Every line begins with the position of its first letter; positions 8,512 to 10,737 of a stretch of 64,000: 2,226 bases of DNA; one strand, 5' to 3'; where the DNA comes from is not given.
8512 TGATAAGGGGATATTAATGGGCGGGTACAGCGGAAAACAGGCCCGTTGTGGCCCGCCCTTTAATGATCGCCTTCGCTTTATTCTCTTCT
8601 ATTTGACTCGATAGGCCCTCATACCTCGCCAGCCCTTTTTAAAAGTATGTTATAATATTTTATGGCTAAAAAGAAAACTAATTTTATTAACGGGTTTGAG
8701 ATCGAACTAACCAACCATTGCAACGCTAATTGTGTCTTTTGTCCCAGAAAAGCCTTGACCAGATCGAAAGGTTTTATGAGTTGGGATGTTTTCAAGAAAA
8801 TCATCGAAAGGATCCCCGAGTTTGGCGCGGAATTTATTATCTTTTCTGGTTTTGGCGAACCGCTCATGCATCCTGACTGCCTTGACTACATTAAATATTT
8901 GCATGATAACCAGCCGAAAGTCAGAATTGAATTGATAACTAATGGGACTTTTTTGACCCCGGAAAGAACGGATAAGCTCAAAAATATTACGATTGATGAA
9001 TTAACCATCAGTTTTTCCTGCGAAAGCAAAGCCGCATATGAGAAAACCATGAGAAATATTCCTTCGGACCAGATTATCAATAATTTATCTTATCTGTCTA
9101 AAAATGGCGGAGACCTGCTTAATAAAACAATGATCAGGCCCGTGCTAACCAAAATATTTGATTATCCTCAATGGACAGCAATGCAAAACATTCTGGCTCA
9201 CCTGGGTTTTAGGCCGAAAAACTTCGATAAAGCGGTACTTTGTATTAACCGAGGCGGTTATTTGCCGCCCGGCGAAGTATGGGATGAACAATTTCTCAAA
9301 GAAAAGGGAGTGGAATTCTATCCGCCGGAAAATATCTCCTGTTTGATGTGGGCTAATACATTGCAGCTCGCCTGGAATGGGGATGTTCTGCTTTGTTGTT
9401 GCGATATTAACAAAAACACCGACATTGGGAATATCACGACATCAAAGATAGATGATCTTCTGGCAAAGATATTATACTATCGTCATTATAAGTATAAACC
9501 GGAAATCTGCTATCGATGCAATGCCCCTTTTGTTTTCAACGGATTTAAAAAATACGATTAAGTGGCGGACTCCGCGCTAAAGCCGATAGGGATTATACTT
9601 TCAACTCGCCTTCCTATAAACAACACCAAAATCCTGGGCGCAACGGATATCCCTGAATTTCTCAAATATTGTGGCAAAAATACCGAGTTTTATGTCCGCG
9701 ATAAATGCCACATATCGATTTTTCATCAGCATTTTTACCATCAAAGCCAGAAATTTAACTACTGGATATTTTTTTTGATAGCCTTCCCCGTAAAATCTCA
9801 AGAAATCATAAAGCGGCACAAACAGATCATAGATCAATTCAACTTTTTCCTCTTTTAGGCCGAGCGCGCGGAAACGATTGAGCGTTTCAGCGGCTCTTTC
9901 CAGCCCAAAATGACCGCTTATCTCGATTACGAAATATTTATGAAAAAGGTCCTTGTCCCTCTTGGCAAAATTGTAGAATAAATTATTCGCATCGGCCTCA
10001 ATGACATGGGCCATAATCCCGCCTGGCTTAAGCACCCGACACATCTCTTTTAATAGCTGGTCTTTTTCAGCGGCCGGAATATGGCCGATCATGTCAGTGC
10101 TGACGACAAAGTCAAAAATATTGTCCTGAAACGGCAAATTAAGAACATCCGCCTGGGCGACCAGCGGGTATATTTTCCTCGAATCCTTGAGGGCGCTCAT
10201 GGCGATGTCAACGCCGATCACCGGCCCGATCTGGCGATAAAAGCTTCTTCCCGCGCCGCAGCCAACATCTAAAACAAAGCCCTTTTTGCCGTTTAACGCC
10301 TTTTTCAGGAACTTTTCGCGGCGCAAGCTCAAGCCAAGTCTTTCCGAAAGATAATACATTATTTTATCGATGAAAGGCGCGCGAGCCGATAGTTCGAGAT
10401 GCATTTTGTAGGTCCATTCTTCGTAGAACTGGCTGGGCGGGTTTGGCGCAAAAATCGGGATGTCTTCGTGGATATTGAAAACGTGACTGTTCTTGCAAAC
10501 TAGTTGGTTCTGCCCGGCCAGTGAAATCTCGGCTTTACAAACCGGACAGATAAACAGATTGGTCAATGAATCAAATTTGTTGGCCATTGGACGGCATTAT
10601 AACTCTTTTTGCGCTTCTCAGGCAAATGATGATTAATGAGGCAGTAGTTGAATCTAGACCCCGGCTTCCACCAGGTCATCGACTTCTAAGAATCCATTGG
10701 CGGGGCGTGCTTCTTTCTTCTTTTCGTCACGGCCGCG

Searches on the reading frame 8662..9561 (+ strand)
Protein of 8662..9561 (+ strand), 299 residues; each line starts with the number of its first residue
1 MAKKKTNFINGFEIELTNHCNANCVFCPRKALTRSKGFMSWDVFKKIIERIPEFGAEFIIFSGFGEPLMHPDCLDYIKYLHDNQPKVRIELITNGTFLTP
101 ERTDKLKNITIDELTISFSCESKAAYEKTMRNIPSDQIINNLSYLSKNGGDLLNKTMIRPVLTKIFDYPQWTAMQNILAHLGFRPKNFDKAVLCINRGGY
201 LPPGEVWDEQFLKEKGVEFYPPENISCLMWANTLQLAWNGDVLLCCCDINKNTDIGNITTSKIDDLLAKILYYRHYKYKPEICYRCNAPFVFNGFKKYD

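Call 8: search_protein_families(library=pfam, max_evalue=0.001, proteins=[window:8662-9561:+])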
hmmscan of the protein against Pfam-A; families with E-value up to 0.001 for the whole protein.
window:8662-9561:+ (299 aa): 2 families
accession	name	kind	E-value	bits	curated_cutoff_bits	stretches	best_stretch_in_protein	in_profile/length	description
PF04055.27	Radical_SAM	-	7.3e-22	78.7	29.5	1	14-153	1-145/166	Radical SAM superfamily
PF13186.11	SPASM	-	1.2e-07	32.3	21.5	1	227-287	1-67/67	Iron-sulfur cluster-binding domain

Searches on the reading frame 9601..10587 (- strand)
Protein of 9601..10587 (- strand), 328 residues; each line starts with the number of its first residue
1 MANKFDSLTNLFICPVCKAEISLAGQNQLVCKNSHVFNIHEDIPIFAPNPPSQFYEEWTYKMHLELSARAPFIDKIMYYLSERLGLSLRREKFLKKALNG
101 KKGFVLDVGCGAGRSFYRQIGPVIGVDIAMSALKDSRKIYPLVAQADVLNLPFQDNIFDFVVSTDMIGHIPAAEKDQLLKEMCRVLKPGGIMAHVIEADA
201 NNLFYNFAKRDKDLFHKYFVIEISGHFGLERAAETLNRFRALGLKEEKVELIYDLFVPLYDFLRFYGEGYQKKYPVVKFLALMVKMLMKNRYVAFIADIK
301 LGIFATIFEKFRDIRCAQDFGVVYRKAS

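Call 8: search_protein_families(library=pfam, max_evalue=0.001, proteins=[window:9601-10587:-])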
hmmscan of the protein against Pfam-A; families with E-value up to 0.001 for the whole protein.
window:9601-10587:- (328 aa): 8 families
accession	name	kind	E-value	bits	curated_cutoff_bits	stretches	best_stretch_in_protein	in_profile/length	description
PF08241.18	Methyltransf_11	-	7.3e-18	65.4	21.2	1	106-192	1-93/95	Methyltransferase domain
PF13649.12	Methyltransf_25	-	6.9e-17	62.4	27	1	105-190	1-97/97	Methyltransferase domain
PF13847.12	Methyltransf_31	-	4.2e-14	52.9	27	1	105-194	7-109/145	Methyltransferase domain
PF13489.12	Methyltransf_23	-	3.4e-10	40.3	27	1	92-196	15-118/164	Methyltransferase domain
PF08242.18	Methyltransf_12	-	8.9e-08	33.2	30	1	106-191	1-97/98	Methyltransferase domain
PF01209.24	Ubie_methyltran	-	7.6e-07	29.2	20.1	1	93-200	38-156/233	ubiE/COQ5 methyltransferase family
PF02353.26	CMAS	-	6.1e-05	22.9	27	1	102-198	62-169/273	Mycolic acid cyclopropane synthetase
PF05148.21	Methyltransf_8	-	0.00036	20.9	27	0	102-193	73-155/219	Hypothetical methyltransferase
